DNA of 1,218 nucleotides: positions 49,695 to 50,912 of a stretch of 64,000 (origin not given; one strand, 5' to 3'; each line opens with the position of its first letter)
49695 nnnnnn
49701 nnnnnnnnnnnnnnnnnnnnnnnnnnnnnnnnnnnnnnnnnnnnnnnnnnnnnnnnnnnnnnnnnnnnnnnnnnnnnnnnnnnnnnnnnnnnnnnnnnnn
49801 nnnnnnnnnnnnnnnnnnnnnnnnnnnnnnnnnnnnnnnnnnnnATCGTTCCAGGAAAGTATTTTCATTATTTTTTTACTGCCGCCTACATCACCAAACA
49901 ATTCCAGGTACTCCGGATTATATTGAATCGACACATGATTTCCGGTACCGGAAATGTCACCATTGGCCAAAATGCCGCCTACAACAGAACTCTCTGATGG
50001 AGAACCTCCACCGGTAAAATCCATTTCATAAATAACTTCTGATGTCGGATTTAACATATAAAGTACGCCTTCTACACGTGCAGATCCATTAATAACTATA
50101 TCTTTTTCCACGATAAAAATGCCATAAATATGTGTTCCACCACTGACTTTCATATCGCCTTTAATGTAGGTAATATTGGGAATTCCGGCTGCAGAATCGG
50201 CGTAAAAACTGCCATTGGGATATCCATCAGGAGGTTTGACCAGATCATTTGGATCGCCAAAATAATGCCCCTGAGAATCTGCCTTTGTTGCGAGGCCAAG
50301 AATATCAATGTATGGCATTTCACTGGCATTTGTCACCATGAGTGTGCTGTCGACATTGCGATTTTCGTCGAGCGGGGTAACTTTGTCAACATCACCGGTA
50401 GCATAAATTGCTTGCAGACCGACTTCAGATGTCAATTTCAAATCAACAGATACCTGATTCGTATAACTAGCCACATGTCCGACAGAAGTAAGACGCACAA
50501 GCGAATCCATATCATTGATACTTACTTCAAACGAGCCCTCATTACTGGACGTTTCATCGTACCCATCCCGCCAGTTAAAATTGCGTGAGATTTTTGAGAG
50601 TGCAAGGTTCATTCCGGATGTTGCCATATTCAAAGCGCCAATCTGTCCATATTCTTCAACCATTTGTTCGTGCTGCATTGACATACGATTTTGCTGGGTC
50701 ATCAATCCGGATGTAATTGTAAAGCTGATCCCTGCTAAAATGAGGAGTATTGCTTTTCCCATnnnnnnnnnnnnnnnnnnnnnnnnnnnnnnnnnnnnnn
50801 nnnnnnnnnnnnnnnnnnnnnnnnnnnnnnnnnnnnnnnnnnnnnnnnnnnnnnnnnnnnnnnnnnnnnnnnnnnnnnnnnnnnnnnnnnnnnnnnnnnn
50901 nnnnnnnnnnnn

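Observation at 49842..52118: Two divergent tandem PilX-like paralogs with their own terminator, next to the motor/adhesin cluster, with no other type IV pilus genes in 64 kb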

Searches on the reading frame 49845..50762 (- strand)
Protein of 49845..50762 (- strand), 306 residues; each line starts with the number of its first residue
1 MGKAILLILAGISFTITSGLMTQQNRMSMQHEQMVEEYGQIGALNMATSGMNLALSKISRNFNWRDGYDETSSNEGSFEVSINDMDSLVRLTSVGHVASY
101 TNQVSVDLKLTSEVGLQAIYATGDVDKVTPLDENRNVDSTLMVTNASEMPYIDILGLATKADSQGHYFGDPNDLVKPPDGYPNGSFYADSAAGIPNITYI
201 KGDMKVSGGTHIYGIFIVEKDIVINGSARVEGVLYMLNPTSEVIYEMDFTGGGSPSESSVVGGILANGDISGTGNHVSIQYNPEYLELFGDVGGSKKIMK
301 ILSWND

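Call 4: search_protein_families(library=pfam, proteins=[window:49845-50762:-], max_evalue=1)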
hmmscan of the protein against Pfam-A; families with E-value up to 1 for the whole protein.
window:49845-50762:- (306 aa): 0 families

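Call 7: search_protein_families(library=ncbifam, proteins=[window:49845-50762:-], max_evalue=1)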
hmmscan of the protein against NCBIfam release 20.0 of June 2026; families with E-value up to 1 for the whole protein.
window:49845-50762:- (306 aa): 1 family
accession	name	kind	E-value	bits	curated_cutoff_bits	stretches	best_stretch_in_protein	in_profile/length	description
NF007943.0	PRK10662.1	equivalog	0.012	14.3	266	1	14-117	16-111/380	D-alanyl-D-alanine-carboxypeptidase/endopeptidase AmpH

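Call 8: find_homologous_proteins(query=window:49845-50762:-, max_evalue=0.001)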
Query window:49845-50762:- (306 aa): 33 proteins with E <= 0.001 among 1709 candidates.
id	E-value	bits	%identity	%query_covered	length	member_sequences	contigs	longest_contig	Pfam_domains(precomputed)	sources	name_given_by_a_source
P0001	5.2e-197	671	100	100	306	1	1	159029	-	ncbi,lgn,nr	ncbi:hypothetical protein JW960_23810 [candidate division KSB1 bacterium]|nr:hypothetical protein [c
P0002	3.8e-116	406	58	100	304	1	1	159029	-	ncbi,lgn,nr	ncbi:hypothetical protein JW960_23815 [candidate division KSB1 bacterium]|nr:hypothetical protein [c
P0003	8.8e-62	227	44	94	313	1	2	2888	-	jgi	-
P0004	2.8e-57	212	40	99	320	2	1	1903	PF14341.12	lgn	-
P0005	4.2e-57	212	40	100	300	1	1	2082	-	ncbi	-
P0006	2.1e-55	206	39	99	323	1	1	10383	-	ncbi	-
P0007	3.6e-55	205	40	100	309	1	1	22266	-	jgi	-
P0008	1.9e-53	200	47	72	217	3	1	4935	-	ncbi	-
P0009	3.1e-53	199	38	99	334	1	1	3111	-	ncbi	ncbi:MAG: hypothetical protein ACE5HI_10260 [bacterium]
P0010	4.1e-53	199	41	100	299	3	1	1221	-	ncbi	-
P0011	1.8e-52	197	40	99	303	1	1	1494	-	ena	-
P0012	7.3e-52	195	38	98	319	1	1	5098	-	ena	-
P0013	7.9e-51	191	39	98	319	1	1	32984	-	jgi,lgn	jgi:hypothetical protein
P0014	1.1e-50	191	38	98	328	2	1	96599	-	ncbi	-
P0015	8.1e-50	188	38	94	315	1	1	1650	-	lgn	-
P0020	7.4e-45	172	38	100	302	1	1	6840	-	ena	-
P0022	4.8e-43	166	40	98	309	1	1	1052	PF14341.12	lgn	-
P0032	1.2e-39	154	37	98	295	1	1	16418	PF14341.12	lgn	-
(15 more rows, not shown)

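Call 11: find_encoding_contigs(protein=P0014, flank=10000, max_places=3)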
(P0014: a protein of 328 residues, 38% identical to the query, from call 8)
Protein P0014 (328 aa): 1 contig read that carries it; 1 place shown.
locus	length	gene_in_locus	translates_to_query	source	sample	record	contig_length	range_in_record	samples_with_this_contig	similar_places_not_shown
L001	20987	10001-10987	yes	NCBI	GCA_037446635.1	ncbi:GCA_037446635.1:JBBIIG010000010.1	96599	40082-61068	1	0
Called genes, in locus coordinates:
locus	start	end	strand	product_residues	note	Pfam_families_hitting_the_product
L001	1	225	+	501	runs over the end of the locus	PF00512:HisKA, PF02518:HATPase_c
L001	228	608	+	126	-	PF00072:Response_reg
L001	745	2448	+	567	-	PF05157:MshEN, PF00437:T2SSE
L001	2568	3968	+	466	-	PF00072:Response_reg, PF00158:Sigma54_activat, PF14532:Sigma54_activ_2, PF07728:AAA_5, PF25601:AAA_lid_14, PF02954:HTH_8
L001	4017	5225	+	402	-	PF28597:T2SSF_N, PF00482:T2SSF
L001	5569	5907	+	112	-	PF07963:N_methyl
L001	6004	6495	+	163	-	PF07963:N_methyl (weak)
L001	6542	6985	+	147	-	-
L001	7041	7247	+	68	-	-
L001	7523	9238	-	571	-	PF17164:DUF5122 (faint), PF12768:Rax2, PF18962:Por_Secre_tail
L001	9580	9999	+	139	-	-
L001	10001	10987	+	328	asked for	-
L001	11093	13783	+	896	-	PF02369:Big_1 (weak), PF09134:Invasin_D3 (weak), PF18565:Glyco_hydro2_C5 (faint), PF02369:Big_1, PF09134:Invasin_D3, PF02369:Big_1, PF09134:Invasin_D3, PF02369:Big_1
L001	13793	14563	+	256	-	-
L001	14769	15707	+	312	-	PF01551:Peptidase_M23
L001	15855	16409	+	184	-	PF00156:Pribosyltran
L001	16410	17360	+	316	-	PF02729:OTCace_N, PF00185:OTCace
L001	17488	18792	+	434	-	PF01979:Amidohydro_1, PF12890:DHOase, PF07969:Amidohydro_3 (weak)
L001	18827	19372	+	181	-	PF01862:PvlArgDC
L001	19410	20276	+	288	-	PF00491:Arginase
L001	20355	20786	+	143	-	PF00572:Ribosomal_L13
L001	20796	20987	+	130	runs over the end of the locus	PF00380:Ribosomal_S9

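Call 12: find_encoding_contigs(protein=P0013, flank=10000, max_places=3)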
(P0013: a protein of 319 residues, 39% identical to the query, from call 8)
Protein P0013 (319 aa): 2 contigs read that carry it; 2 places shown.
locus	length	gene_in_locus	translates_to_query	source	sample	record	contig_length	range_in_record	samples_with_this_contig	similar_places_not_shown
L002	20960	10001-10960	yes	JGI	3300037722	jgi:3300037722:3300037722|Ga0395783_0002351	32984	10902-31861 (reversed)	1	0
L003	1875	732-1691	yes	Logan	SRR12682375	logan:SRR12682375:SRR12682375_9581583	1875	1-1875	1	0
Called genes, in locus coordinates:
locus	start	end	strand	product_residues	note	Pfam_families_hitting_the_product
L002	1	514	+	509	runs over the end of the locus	PF13426:PAS_9 (faint), PF00989:PAS (faint), PF13188:PAS_8 (faint), PF00512:HisKA, PF02518:HATPase_c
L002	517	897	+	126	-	PF00072:Response_reg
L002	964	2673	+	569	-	PF05157:MshEN, PF00437:T2SSE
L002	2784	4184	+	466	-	PF00072:Response_reg, PF00158:Sigma54_activat, PF14532:Sigma54_activ_2, PF07728:AAA_5, PF25601:AAA_lid_14, PF02954:HTH_8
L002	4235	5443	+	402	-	PF28597:T2SSF_N, PF00482:T2SSF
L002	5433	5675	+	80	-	-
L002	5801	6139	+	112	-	PF07963:N_methyl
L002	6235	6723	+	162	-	PF07963:N_methyl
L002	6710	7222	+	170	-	-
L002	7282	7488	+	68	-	-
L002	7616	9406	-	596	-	PF12768:Rax2 (weak), PF17164:DUF5122 (faint), PF19565:DUF6087 (faint), PF12768:Rax2, PF18962:Por_Secre_tail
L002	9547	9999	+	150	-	-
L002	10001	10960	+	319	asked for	-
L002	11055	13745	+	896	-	PF18565:Glyco_hydro2_C5 (faint), PF02369:Big_1, PF09134:Invasin_D3 (weak), PF02369:Big_1, PF09134:Invasin_D3, PF02369:Big_1, PF09134:Invasin_D3, PF02369:Big_1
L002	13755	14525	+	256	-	-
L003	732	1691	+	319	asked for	-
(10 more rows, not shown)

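Call 13: find_encoding_contigs(protein=P0007, flank=10000, max_places=3)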
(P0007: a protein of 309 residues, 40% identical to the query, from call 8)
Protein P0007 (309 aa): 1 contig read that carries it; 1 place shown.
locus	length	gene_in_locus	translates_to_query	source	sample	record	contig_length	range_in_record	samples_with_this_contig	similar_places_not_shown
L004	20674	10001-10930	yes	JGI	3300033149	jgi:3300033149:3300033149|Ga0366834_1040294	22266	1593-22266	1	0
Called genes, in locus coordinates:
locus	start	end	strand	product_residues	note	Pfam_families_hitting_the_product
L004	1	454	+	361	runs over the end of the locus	PF20583:DUF6786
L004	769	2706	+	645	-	PF00672:HAMP, PF13188:PAS_8 (faint), PF00512:HisKA, PF02518:HATPase_c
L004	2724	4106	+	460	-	PF00072:Response_reg, PF00158:Sigma54_activat, PF14532:Sigma54_activ_2, PF00004:AAA (weak), PF07724:AAA_2 (weak), PF07728:AAA_5, PF25601:AAA_lid_14, PF02954:HTH_8, +1 more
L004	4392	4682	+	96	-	PF00072:Response_reg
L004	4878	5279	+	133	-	-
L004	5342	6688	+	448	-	PF28597:T2SSF_N (faint), PF00482:T2SSF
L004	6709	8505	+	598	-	PF00437:T2SSE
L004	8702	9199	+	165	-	-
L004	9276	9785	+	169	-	-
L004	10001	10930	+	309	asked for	-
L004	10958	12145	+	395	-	PF00437:T2SSE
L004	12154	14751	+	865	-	PF05036:SPOR (faint)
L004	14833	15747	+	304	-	-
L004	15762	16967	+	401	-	PF00263:Secretin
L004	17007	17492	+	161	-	PF02369:Big_1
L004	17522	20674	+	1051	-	?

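Call 14: search_protein_families(library=pfam, alignment_id=A1, max_evalue=1)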
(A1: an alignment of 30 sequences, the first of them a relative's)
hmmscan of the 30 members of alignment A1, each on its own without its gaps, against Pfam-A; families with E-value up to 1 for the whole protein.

A. member 1, P0001 (306 aa): 0 families

B. families by the number of members that match (of 30 scanned): 12 families
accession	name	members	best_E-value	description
PF14341.11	PilX_N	11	3.8e-07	PilX N-terminal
PF10833.13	DUF2572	4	0.086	Protein of unknown function (DUF2572)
PF17961.7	Big_8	4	0.11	Bacterial Ig domain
PF23981.1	DUF7305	1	0.0084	Domain of unknown function (DUF7305)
PF08480.16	Disaggr_assoc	1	0.035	Disaggregatase related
PF01102.23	Glycophorin_A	1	0.05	Glycophorin A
PF10337.15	ArAE_2_N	1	0.074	Putative ER transporter, 6TM, N-terminal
PF06903.17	VirK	1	0.085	VirK protein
PF17962.7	bMG6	1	0.1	Bacterial macroglobulin domain 6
PF15281.11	Consortin_C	1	0.13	Consortin C-terminus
PF04588.18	HIG_1_N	1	0.4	Hypoxia induced protein conserved region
PF18836.7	B_solenoid_ydck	1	0.74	YdcK Beta solenoid repeat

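Call 26: predict_structure(alignment_id=A1)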
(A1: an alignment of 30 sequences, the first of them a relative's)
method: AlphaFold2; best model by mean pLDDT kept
length: 306 residues; sequences in the alignment: 30
mean_pLDDT: 85.9   pTM: 0.71
mean pLDDT of the five models: 85.9, 84.8, 83.0, 82.5, 81.4
residues with pLDDT >= 90: 149; 70-90: 133; 50-70: 23; < 50: 1
segments of 3 or more residues with pLDDT < 50: none
pLDDT, mean of each block of 10 residues (from residue 1): 70 77 75 84 91 83 73 86 84 92 91 87 91 92 91 92 94 94 90 91 92 96 90 88 71 64 92 79 92 84 89
secondary structure, 60 per line:
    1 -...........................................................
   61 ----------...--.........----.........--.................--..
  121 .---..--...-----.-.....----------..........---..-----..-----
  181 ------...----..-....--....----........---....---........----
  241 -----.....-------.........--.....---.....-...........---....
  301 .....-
elements in order: H2-60 E71-73 E76-84 E89-97 E100-112 H113-116 E119-121 E129-131 H154-163 E187-189 E197-200 E203-206 E211-218 E222-225 E229-236 E246-250 E258-266 E269-273 E277-281 H283-293 E297-305

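Call 27: find_related_loci(query=A1, collection=genome_contigs, flank=10000)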
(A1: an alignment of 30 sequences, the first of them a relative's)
Query A1 (306 aa) in genome_contigs; peptide patterns used: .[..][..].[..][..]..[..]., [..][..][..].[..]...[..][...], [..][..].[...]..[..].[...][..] (x = any residue, [..] = any of these).
79 stretches matched a pattern; 13 encode a relative of the query (tblastn E <= 1e-3); 13 distinct loci.
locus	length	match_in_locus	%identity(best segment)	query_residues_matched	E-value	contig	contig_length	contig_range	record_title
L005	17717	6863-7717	39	5-306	7e-62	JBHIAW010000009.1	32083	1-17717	MAG: bacterium isolate K_2_bin.52 NODE_470_length_32083_cov_10.492944, whole genome shotgun sequence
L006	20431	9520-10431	39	1-306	3e-61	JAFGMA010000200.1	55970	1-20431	MAG: candidate division KSB1 bacterium isolate Zod_Metabat.436 k87_7210207, whole genome shotgun sequence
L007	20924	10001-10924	38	1-306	5e-60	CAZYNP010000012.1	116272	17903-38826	MAG TPA_asm: uncultured Cytophagia bacterium isolate binchicken_co274_472 genome assembly, contig: NODE_372_length_11627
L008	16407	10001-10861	38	5-306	2e-58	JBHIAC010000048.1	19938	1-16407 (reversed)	MAG: bacterium isolate K_3_bin.3 NODE_747_length_19938_cov_10.316954, whole genome shotgun sequence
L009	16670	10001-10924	36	1-306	1e-57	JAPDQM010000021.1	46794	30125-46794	MAG: candidate division KSB1 bacterium isolate JZ4_201803_bins_154 JZ-4_201803_bins_154_scaffold_21, whole genome shotgu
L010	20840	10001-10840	38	5-304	2e-57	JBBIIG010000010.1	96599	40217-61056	MAG: bacterium isolate BR1S70218_bin_133 NODE_279_length_96599_cov_6.110136, whole genome shotgun sequence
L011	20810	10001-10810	39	21-306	9e-55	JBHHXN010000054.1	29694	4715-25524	MAG: bacterium isolate D_1_bin.48 NODE_328_length_29694_cov_10.041938, whole genome shotgun sequence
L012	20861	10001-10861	34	4-306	5e-50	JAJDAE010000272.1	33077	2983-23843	MAG: candidate division KSB1 bacterium isolate OFTM177 OFTM177_271, whole genome shotgun sequence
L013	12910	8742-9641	36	1-304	2e-49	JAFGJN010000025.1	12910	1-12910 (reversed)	MAG: candidate division KSB1 bacterium isolate Zod_Metabat.28 k87_767846, whole genome shotgun sequence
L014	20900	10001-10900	35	1-304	5e-48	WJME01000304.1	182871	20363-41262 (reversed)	MAG: candidate division KSB1 bacterium isolate Bin_228 k141_4385103, whole genome shotgun sequence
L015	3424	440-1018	44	89-289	2e-46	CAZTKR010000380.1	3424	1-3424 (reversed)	MAG TPA_asm: uncultured bacterium isolate binchicken_co334_18 genome assembly, contig: NODE_60165_length_3424_cov_4.0210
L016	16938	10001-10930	33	2-306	2e-46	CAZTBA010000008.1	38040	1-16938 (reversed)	MAG TPA_asm: uncultured bacterium isolate SRP323688_co1_241 genome assembly, contig: NODE_1972_length_38040_cov_5.767961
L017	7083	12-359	44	181-304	5e-29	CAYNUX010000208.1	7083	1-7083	MAG TPA_asm: uncultured Cytophagia bacterium isolate binchicken_co8_151 genome assembly, contig: NODE_21070_length_7083_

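Call 31: find_homologous_proteins(query=L004:12154-14748:+, max_evalue=1e-10)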
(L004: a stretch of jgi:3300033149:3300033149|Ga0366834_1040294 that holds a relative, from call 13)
Query L004:12154-14748:+ (865 aa): 44 proteins with E <= 1e-10 among 8000 candidates.
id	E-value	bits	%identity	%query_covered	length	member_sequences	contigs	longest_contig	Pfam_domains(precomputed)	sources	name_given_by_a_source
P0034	0.0e+0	1894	100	100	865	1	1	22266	PF05036.19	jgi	-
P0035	0.0e+0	1141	60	100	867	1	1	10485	PF05036.19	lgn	-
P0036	0.0e+0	1118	59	100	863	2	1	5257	PF05036.19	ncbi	-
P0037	0.0e+0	1107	58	100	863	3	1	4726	PF05036.19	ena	-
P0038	0.0e+0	1090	58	100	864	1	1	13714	PF05036.19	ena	-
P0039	0.0e+0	1084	58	100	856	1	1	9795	PF05036.19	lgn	-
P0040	0.0e+0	1080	58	100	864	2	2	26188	PF05036.19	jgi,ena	-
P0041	0.0e+0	1052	57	100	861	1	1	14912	PF05036.19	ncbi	-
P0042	0.0e+0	1046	56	100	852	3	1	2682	PF05036.19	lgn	-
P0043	0.0e+0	1035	56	100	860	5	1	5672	PF05036.19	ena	-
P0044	0.0e+0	1021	55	100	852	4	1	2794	-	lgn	-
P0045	0.0e+0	1016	54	100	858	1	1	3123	PF05036.19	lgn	-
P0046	2.6e-295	1000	54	100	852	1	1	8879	PF05036.19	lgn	-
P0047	2.7e-291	987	54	100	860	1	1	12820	PF05036.19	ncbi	-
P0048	9.1e-283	958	52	100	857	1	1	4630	PF05036.19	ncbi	-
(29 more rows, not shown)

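Call 34: find_encoding_contigs(protein=P0003, flank=10000, max_places=3)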
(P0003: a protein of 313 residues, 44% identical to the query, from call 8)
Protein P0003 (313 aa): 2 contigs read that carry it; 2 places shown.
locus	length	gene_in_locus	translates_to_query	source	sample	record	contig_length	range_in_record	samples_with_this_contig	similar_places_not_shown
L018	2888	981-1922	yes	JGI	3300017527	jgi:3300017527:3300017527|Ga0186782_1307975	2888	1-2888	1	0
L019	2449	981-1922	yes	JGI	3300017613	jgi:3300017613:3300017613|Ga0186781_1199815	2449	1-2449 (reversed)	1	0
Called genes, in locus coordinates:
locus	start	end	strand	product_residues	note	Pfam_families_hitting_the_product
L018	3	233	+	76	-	?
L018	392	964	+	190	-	-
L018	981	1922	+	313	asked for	-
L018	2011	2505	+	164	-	-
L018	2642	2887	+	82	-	?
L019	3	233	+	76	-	?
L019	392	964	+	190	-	-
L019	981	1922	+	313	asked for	-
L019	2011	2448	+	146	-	?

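Call 35: find_encoding_contigs(protein=P0020, flank=10000, max_places=3)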
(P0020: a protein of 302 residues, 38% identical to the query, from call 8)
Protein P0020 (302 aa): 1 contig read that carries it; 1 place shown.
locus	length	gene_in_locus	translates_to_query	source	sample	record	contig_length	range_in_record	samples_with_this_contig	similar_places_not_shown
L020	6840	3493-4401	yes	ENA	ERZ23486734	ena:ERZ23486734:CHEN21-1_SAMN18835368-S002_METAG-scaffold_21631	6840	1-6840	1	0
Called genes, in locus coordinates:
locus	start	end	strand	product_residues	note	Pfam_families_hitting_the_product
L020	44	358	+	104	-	-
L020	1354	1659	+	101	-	PF13229:Beta_helix (weak)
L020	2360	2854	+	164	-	-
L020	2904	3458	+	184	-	-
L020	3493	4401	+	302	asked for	-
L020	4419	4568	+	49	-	-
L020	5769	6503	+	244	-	PF08308:PEGA, PF18935:DUF5683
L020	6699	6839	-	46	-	?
